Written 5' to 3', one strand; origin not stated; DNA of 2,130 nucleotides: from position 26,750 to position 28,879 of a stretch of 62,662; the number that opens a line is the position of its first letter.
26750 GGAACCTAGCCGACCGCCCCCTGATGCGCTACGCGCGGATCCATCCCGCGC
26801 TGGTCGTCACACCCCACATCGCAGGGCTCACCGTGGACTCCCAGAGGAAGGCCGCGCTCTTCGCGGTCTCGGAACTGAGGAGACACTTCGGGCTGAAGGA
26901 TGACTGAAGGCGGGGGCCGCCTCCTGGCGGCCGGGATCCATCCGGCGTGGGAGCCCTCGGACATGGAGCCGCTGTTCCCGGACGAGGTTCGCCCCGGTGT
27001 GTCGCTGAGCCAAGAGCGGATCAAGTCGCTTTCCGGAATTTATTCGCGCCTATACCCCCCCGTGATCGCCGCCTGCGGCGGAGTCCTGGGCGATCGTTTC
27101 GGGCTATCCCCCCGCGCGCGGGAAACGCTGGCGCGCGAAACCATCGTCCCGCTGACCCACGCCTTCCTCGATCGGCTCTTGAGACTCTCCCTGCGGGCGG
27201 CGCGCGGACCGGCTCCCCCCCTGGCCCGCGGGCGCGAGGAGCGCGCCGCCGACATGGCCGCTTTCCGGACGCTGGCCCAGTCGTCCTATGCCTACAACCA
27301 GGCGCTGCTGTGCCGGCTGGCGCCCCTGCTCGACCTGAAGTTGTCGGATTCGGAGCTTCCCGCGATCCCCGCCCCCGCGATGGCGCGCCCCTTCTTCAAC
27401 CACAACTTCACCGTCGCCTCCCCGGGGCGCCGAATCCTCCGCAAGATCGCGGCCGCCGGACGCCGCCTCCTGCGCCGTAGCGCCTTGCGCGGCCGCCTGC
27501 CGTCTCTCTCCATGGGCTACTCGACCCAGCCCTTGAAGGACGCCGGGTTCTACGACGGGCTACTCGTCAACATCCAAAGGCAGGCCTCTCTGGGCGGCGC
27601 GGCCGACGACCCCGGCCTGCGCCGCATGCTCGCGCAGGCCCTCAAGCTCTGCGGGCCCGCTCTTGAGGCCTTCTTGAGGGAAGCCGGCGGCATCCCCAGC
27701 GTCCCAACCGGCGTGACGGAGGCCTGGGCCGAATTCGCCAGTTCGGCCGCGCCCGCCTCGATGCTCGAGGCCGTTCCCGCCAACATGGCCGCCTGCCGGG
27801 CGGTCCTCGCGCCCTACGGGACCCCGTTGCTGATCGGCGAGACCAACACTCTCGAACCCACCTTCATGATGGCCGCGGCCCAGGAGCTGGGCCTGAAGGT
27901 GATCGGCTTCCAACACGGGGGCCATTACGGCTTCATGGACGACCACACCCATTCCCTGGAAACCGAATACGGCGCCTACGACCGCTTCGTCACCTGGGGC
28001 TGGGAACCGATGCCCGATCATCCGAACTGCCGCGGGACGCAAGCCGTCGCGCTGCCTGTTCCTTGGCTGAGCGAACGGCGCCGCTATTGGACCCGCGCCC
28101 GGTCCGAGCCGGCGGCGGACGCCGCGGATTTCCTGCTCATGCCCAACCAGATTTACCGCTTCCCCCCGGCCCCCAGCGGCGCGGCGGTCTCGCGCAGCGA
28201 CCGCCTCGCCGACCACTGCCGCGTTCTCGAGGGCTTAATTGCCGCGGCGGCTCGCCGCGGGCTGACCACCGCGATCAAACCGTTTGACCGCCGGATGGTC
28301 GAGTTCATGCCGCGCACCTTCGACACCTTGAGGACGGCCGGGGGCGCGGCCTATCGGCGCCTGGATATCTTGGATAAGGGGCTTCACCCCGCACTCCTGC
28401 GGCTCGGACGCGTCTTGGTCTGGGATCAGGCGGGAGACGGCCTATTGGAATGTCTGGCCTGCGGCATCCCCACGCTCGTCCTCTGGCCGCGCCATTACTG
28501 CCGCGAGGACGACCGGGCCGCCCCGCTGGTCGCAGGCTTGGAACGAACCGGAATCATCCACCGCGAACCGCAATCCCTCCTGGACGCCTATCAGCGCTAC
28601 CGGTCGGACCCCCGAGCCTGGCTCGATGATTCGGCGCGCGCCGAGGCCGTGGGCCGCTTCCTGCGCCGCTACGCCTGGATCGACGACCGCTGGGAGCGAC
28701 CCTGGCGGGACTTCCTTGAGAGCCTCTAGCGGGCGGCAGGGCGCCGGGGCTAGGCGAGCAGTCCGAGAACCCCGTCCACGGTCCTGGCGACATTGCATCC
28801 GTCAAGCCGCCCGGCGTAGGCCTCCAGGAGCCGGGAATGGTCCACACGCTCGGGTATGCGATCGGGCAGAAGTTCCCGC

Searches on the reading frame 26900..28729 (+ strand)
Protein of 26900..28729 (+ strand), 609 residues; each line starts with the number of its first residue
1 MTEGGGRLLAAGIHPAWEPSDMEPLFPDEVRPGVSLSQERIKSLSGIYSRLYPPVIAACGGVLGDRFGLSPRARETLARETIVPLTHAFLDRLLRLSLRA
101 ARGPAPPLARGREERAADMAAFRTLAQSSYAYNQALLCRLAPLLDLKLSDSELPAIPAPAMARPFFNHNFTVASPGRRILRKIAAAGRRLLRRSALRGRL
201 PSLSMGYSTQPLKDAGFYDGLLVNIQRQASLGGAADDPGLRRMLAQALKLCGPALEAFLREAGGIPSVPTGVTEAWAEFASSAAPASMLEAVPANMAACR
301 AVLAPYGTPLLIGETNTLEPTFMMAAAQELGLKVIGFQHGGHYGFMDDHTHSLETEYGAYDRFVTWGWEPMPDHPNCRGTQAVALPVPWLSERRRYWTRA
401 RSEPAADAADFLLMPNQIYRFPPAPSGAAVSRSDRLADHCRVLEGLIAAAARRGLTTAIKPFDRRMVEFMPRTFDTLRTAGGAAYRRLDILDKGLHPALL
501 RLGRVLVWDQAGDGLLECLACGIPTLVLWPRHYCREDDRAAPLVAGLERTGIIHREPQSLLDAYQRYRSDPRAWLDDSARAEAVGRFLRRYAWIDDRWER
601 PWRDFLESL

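Call 32: find_encoding_contigs(protein=window:26900-28729:+, flank=10000, max_places=6)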
Protein window:26900-28729:+ (609 aa): no gene with exactly this product is on record in the collection.
